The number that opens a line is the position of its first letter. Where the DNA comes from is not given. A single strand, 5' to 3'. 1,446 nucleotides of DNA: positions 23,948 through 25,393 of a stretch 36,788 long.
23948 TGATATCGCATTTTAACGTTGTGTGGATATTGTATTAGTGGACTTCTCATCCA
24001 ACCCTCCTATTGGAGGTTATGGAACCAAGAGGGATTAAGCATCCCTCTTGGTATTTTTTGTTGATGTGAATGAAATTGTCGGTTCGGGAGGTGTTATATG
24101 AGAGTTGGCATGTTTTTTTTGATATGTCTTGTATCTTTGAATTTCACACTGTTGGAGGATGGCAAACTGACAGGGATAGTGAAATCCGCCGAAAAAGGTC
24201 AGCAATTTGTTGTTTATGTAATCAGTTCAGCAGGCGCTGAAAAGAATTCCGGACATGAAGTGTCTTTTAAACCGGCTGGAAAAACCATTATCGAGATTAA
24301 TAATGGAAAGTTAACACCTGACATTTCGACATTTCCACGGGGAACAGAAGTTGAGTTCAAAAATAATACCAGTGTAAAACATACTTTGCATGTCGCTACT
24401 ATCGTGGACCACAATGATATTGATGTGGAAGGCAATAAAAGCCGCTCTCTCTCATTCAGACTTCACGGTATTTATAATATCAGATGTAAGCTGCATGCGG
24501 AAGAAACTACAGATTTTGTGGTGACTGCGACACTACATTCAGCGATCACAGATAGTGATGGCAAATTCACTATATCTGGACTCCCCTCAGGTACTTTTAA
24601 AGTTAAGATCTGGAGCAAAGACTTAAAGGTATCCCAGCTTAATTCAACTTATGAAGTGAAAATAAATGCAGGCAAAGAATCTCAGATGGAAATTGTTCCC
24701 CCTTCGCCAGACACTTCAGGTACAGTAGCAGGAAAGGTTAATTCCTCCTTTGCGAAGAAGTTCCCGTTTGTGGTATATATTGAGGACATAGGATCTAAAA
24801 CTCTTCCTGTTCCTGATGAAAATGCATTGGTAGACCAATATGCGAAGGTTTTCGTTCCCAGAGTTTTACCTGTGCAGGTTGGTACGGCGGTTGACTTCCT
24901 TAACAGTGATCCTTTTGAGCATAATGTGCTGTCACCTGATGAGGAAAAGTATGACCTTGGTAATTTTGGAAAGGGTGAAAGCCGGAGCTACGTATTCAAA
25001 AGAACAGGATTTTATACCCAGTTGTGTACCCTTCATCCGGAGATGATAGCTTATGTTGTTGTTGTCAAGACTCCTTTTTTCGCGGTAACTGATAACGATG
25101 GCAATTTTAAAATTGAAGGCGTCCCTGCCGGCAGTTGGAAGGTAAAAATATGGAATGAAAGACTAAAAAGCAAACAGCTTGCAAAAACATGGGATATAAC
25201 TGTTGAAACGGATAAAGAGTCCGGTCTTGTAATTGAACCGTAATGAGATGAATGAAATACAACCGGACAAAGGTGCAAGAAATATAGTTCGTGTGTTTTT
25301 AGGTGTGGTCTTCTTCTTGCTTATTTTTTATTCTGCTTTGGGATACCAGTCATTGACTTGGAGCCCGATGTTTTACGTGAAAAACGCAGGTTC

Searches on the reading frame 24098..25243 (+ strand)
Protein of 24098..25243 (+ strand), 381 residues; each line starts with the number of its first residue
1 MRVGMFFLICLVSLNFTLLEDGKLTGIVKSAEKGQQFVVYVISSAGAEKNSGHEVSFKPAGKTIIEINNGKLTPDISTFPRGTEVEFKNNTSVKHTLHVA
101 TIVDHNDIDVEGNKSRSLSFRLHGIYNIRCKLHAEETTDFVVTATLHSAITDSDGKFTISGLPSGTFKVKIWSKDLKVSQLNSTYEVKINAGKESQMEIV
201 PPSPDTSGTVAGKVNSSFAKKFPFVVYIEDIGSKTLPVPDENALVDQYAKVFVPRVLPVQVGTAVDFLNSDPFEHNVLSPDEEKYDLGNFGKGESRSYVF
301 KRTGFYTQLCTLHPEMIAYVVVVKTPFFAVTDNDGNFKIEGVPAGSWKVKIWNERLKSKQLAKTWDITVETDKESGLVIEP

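Call 6: search_protein_families(library=pfam, proteins=[window:24098-25243:+], max_evalue=0.001)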
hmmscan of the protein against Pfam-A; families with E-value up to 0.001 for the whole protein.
window:24098-25243:+ (381 aa): 9 families
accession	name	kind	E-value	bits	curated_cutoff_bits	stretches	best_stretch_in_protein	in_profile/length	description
PF13620.12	CarboxypepD_reg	-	9.9e-13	48.7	32.3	2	143-198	26-78/82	Carboxypeptidase regulatory-like domain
PF14686.12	fn3_3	-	1.8e-10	40.9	24.4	1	149-195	29-73/75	Polysaccharide lyase family 4, domain II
PF13715.12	CarbopepD_reg_2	-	7e-09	36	32.2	0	142-172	21-51/88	CarboxypepD_reg-like domain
PF09430.16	EMC7_beta-sandw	-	1.3e-07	32.2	26.6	0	139-196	11-66/122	ER membrane protein complex subunit 7, beta-sandwich domain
PF17802.7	SpaA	-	9.2e-07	29.4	23.1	0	140-194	31-82/91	Prealbumin-like fold domain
PF13473.12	Cupredoxin_1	-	1.3e-06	28.8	27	0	62-135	22-97/104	Cupredoxin-like domain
PF00127.26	Copper-bind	-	1.4e-05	25.8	21.2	0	250-322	12-98/99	Copper binding proteins, plastocyanin/azurin family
PF17210.9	SdrD_B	-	0.00023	21.8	29.7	0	123-186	22-80/112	SdrD B-like domain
PF22607.2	FAD_binding-like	-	0.00043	20.7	27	0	146-180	72-106/130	FAD binding domain-like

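Call 51: find_homologous_proteins(query=window:24098-25240:+, max_evalue=0.001)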
Query window:24098-25240:+ (381 aa): 67 proteins with E <= 0.001 among 2926 candidates.
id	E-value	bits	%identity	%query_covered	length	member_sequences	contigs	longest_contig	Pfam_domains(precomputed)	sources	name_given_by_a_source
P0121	4.7e-253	857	100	100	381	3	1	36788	PF13715.13,PF00127.27,PF13473.13,PF14686.13,PF17802.8,PF13620.13,PF09430.17,PF22904.4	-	-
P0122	5.6e-96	340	48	85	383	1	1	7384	PF13715.13,PF00127.27,PF14686.13,PF13620.13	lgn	-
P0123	2.2e-66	242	56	53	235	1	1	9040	-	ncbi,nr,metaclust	ncbi:MAG: hypothetical protein A2Z34_03530 [Planctomycetes bacterium RBG_16_59_8]|nr:MAG: hypothetic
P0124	1.3e-64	237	62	46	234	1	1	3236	PF14686.13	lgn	-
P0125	1.9e-62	229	58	46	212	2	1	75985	-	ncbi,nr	ncbi:MAG TPA: hypothetical protein VNM22_18415 [Candidatus Limnocylindrales bacterium]|nr:hypothetic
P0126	3.2e-62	229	58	46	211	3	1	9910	-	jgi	jgi:plastocyanin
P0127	1.8e-59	220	56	46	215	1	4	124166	-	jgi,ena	jgi:plastocyanin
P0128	6.5e-58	215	57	46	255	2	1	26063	-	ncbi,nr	ncbi:MAG: hypothetical protein HYY17_06375 [Planctomycetes bacterium]|nr:hypothetical protein [Planc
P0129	5.1e-50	189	52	43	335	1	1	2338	PF13442.12,PF00034.27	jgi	jgi:plastocyanin/mono/diheme cytochrome c family protein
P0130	3.3e-48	183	50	51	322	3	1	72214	PF00127.27,PF14686.13,PF13620.13,PF13442.12,PF00034.27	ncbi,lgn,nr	ncbi:Cytochrome c-L [bacterium HR11]|nr:Cytochrome c-L [bacterium HR11]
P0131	1.8e-42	164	53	35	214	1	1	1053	PF00127.27,PF13620.13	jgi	jgi:plastocyanin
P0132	2.0e-39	154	42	50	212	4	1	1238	PF00127.27,PF14686.13,PF13620.13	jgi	jgi:plastocyanin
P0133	7.9e-33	132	45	41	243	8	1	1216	PF00127.27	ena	-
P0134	2.6e-30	124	42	43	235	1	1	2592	PF00127.27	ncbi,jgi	-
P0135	5.4e-28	116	40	42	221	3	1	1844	-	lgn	-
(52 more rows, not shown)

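Call 55: search_protein_families(library=ncbifam, proteins=[window:24098-25240:+], max_evalue=0.00001)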
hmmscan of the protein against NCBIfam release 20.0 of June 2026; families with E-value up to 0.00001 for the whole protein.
window:24098-25240:+ (381 aa): 1 family
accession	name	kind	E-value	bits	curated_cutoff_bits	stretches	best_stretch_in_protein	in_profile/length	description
TIGR02657.1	amicyanin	equivalog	5.1e-06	26.8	110.2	0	257-322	13-82/83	amicyanin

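Call 69: predict_structure(alignment_id=A4)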
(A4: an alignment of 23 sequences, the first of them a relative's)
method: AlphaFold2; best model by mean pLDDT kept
length: 381 residues; sequences in the alignment: 23
mean_pLDDT: 88.5   pTM: 0.75
mean pLDDT of the five models: 88.5, 88.2, 87.4, 87.3, 87.0
residues with pLDDT >= 90: 259; 70-90: 80; 50-70: 39; < 50: 3
segments of 3 or more residues with pLDDT < 50: none
pLDDT, mean of each block of 10 residues (from residue 1): 66 61 92 88 66 53 90 91 93 93 76 94 87 87 89 94 91 87 91 93 85 95 93 77 93 96 95 97 94 96 96 97 95 94 93 97 96 95 88
secondary structure, 60 per line:
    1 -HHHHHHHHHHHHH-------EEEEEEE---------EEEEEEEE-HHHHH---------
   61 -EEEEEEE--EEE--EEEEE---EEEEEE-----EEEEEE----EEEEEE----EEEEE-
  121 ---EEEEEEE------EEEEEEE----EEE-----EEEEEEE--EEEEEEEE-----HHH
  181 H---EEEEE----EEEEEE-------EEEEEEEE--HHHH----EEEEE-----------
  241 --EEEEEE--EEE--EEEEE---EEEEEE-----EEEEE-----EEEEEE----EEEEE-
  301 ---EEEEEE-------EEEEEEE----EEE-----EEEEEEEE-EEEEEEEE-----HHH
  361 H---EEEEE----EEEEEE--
elements in order: H2-14 E22-28 E38-45 H47-51 E62-68 E71-73 E76-80 E84-89 E95-100 E105-110 E115-119 E124-130 E137-143 E148-150 E156-162 E165-172 H178-181 E185-189 E194-199 E207-214 H217-220 E225-229 E243-248 E251-253 E256-260 E264-269 E275-279 E285-290 E295-299 E304-309 E317-323 E328-330 E336-343 E345-352 H358-361 E365-369 E374-379

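Call 72: fold_search(model_id=the predicted structure, library=pdb)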
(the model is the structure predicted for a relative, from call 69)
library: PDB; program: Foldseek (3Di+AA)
matches with E <= 10: 1387; with E <= 0.001: 485
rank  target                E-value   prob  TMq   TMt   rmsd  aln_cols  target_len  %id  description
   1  6hbe_A                8.3e-14  1.00  0.22  0.20  19.5       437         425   13  Cu-containing nitrite reductase (NirK) from Thermus scotoductus SA-01 (released 2019-01-23)
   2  6hbe_C                1.4e-12  1.00  0.21  0.19  19.4       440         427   13  Cu-containing nitrite reductase (NirK) from Thermus scotoductus SA-01 (released 2019-01-23)
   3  9cck_A                1.0e-10  1.00  0.20  0.19  20.5       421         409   12  Multi-copper oxidase with a C-terminal cupredoxin domain from Nitrosopumilus maritimus (released 2025-02-05)
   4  6yzd_CCC              4.3e-09  1.00  0.21  0.27  15.7       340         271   13  Crystal structure of the M295A variant of Ssl1 (released 2021-05-12)
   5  6yo5_BBB              5.1e-09  1.00  0.20  0.27  15.6       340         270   11  Crystal structure of the M295F variant of Ssl1 (released 2021-04-28)
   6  4uah_A                5.9e-09  1.00  0.21  0.27  15.3       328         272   13  Structure of the Ssl1 laccase mutant H99N with depleted type-2 copper ion (released 2015-08-26)
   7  4w1t_A                7.0e-09  1.00  0.22  0.29  15.2       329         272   12  Structure of the Ssl1 laccase mutant H99Y with depleted type-2 copper ion (released 2015-08-26)
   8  4w1t_B                7.0e-09  1.00  0.20  0.27  15.7       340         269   11  Structure of the Ssl1 laccase mutant H99Y with depleted type-2 copper ion (released 2015-08-26)
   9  4wtq_A                7.0e-09  1.00  0.20  0.27  15.8       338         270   12  Structure of the Ssl1 laccase mutant M295L (released 2015-12-23)
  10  4m3h_A                7.4e-09  1.00  0.20  0.27  15.6       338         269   13  Crystal structure of small laccase Ssl1 from Streptomyces sviceus (released 2014-03-19)
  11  6yzd_AAA              9.6e-09  1.00  0.20  0.26  15.8       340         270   12  Crystal structure of the M295A variant of Ssl1 (released 2021-05-12)
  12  4uan_C                1.0e-08  1.00  0.21  0.27  15.8       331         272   12  Structure of the Ssl1 laccase mutant H99Q with depleted type-2 copper ion (released 2015-08-26)
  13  4uah_C                1.3e-08  1.00  0.20  0.26  15.6       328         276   12  Structure of the Ssl1 laccase mutant H99N with depleted type-2 copper ion (released 2015-08-26)
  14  7ptm_A                1.6e-08  1.00  0.20  0.26  15.4       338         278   11  Crystal Structure of Two-Domain Laccase mutant M199G/R240H from Streptomyces griseoflavus (released 2022-01-19)
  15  4wtq_B                1.8e-08  1.00  0.15  0.19  16.6       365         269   11  Structure of the Ssl1 laccase mutant M295L (released 2015-12-23)
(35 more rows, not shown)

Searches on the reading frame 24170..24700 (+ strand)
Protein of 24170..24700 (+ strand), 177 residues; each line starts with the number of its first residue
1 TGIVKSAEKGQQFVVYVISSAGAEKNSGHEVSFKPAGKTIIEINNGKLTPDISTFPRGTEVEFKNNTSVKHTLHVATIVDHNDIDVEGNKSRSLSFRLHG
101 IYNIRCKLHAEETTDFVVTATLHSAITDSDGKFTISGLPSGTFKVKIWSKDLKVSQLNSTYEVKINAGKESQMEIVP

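Call 66: search_solved_structures(query=A3, max_evalue=1, show_alignments=2)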
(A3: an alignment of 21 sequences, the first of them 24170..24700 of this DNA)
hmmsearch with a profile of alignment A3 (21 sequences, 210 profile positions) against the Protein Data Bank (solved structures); distinct sequences matched with E-value up to 1: 106 (the best 60 are shown).
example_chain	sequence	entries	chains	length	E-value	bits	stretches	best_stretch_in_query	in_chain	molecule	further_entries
9cck_A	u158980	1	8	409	3.3e-14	55.9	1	76-147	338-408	Copper-containing nitrite reductase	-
9c7v_B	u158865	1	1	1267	1.7e-13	53.6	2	154-198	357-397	BOS complex subunit NOMO2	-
5fc9_A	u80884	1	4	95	2.7e-12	49.7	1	77-147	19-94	Blue (Type 1) copper domain protein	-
1sfd_A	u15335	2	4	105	5e-12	48.8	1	60-147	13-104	Amicyanin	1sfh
1sf3_A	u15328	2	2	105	6.1e-12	48.5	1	60-147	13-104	Amicyanin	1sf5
6hbe_A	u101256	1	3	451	7.8e-12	48.2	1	68-149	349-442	Copper-containing nitrite reductase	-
4p5r_A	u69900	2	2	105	1.2e-11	47.5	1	60-147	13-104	Amicyanin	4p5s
1mda_A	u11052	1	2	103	1.7e-11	47.1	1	60-147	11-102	AMICYANIN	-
2gb2_A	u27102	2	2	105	1.7e-11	47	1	60-147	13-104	Amicyanin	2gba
1aac_A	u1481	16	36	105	1.8e-11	47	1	60-147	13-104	AMICYANIN | PROTEIN (AMICYANIN)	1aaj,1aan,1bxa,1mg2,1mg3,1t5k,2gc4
2qdv_A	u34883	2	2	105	3.3e-11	46.1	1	60-147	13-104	Amicyanin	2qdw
3ply_A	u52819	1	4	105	2.1e-10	43.5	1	60-147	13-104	Amicyanin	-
3ie9_A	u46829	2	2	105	3.1e-10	42.9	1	60-147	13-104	Amicyanin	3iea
3rym_A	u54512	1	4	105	3.4e-10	42.8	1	60-147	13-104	Amicyanin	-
2idt_A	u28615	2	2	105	3.5e-10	42.8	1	60-147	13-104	Amicyanin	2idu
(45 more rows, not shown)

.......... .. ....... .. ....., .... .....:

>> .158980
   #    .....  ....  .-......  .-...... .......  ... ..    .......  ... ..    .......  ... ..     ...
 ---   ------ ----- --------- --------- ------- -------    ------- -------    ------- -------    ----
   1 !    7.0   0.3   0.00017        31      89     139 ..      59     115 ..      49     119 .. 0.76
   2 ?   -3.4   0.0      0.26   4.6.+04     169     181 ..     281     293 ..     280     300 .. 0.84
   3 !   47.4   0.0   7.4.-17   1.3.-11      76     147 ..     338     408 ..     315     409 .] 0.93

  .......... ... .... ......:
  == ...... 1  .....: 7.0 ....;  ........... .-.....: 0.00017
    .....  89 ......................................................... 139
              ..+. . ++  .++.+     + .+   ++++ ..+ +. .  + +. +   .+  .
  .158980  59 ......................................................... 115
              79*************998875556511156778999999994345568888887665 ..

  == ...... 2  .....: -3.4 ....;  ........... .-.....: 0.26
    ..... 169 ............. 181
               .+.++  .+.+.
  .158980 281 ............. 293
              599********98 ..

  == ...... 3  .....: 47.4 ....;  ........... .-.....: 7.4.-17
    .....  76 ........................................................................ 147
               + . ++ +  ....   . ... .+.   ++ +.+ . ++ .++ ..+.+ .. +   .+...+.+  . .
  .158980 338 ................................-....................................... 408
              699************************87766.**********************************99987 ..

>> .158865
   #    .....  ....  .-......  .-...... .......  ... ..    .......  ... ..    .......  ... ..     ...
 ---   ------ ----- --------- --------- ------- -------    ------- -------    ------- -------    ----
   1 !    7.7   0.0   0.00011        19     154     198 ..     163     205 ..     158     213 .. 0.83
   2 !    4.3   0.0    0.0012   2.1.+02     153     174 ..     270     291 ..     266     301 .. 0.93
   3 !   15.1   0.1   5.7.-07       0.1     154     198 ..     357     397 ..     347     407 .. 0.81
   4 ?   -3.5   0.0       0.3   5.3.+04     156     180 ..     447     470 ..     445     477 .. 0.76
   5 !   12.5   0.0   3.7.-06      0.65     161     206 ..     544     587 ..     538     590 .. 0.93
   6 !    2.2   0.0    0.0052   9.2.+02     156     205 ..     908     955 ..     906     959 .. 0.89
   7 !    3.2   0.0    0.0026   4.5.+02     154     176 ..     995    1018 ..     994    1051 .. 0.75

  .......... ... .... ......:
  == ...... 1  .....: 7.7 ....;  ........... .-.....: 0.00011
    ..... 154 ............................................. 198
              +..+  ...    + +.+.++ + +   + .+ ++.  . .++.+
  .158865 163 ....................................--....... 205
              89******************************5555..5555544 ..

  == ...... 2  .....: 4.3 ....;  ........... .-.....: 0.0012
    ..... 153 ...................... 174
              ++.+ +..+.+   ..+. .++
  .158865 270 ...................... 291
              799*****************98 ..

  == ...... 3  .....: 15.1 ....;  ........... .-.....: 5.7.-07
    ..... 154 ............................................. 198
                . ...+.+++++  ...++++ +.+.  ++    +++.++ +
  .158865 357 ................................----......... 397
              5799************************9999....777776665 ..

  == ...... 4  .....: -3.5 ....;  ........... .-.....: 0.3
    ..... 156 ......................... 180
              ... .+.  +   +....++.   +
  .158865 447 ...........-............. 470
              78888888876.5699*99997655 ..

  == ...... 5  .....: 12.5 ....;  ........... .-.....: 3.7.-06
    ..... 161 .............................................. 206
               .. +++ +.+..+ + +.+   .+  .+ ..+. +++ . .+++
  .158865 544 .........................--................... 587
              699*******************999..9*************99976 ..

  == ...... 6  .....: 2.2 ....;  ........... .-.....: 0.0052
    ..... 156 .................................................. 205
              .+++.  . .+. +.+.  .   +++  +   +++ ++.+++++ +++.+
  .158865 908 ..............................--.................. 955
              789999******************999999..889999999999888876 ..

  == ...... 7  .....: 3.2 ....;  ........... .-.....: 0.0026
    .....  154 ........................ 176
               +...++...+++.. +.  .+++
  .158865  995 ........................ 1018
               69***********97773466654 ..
